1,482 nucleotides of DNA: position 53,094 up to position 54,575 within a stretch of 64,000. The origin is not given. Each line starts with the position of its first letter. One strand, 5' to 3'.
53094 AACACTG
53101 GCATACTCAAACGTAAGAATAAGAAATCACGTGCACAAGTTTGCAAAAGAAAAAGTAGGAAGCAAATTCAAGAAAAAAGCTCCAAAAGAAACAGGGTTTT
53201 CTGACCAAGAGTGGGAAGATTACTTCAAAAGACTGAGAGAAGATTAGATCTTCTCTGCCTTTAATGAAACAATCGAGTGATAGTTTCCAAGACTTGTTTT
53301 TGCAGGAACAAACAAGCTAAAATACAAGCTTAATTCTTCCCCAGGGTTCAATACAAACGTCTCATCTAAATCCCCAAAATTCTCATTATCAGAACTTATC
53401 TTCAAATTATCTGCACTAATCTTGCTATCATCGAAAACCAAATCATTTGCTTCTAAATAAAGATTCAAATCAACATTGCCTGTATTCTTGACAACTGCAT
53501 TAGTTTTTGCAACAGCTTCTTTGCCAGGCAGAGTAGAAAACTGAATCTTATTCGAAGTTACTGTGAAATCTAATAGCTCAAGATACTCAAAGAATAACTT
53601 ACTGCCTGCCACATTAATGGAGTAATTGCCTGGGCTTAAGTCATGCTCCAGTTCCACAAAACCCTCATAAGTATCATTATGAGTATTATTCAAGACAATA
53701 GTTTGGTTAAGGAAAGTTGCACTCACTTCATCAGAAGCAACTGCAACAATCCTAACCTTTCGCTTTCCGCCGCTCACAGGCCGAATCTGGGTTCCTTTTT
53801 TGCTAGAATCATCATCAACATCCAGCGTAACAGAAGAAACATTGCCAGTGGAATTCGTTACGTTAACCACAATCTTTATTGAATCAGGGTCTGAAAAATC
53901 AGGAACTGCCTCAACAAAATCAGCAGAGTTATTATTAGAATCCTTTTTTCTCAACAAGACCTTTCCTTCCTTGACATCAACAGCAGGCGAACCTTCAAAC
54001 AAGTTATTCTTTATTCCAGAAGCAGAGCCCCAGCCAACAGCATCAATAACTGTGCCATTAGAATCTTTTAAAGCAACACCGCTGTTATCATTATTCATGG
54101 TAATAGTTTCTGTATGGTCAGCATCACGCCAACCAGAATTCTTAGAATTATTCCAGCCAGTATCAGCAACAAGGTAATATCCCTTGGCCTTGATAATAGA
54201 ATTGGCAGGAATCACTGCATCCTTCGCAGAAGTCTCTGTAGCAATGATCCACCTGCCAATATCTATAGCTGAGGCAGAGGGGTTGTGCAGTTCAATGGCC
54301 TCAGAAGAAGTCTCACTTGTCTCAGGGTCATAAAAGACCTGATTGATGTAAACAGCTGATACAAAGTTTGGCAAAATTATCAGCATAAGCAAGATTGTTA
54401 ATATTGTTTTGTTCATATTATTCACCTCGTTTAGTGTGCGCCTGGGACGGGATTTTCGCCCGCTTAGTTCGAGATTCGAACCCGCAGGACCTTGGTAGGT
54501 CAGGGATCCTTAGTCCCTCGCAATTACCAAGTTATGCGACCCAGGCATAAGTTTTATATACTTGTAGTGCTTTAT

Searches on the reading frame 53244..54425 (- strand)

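Call 79: search_protein_families(library=pfam, proteins=[window:53244-54425:-], max_evalue=0.00001)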
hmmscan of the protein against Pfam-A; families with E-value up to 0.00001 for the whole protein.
window:53244-54425:- (393 aa): 1 family
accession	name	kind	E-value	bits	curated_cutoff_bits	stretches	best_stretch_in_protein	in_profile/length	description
PF00932.25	LTD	-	5.9e-17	62.4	34.3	1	23-133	6-108/109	Lamin Tail Domain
